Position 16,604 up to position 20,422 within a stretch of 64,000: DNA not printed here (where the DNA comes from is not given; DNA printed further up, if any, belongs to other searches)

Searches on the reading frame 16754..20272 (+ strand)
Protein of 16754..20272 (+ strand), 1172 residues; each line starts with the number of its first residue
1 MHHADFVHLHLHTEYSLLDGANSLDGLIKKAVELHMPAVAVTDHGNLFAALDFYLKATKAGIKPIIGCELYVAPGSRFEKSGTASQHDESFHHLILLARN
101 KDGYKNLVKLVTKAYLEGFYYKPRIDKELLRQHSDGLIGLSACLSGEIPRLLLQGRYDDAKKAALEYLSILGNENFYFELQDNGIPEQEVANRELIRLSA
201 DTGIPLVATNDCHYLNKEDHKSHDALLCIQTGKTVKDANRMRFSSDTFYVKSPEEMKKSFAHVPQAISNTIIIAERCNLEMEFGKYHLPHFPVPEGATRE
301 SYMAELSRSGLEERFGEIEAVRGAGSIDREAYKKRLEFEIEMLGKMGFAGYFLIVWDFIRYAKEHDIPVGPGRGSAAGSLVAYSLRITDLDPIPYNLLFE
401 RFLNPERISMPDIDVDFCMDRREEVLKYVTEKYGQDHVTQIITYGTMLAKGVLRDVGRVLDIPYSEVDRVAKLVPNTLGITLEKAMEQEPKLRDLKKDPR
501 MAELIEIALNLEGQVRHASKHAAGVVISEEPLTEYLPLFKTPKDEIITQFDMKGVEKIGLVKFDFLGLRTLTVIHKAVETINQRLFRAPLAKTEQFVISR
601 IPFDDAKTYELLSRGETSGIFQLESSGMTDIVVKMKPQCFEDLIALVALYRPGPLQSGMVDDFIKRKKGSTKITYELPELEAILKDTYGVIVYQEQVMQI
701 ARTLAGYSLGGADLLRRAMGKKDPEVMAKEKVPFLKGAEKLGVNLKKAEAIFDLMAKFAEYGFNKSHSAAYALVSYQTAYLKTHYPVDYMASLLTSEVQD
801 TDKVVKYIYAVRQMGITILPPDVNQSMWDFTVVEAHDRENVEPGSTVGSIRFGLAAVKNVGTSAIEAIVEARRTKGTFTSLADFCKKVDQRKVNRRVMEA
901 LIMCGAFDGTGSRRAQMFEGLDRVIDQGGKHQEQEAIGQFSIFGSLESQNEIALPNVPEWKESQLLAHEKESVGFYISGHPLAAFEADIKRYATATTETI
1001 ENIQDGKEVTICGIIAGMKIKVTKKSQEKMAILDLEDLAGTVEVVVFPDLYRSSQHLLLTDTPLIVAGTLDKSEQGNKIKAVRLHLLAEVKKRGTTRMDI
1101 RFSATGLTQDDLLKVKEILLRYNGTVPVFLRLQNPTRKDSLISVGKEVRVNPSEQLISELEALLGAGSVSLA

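Call 35: search_protein_families(library=pfam, proteins=[window:16754-20272:+], max_evalue=0.001)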
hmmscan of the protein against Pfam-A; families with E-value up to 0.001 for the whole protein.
window:16754-20272:+ (1172 aa): 6 families
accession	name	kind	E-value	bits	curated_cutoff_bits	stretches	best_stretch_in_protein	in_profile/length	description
PF07733.18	DNA_pol3_alpha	-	3.5e-103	345.2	23.9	1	302-567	2-260/260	Bacterial DNA polymerase III alpha NTPase domain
PF17657.6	DNA_pol3_finger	-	8.3e-65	217.6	22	1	570-740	1-164/166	Bacterial DNA polymerase III alpha subunit finger domain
PF02811.25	PHP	-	2.2e-61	207.4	26.4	1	8-182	1-163/164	PHP domain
PF14579.12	HHH_6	-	3.2e-32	111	25.6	1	815-917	1-90/90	Helix-hairpin-helix motif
PF01336.31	tRNA_anti-codon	-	2.7e-08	34.1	27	1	1009-1081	1-69/75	OB-fold nucleic acid binding domain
PF20914.2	DNA_pol_IIIA_C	-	0.0002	21.6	22.5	1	1116-1165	3-52/52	DNA polymerase III subunit alpha, C-terminal domain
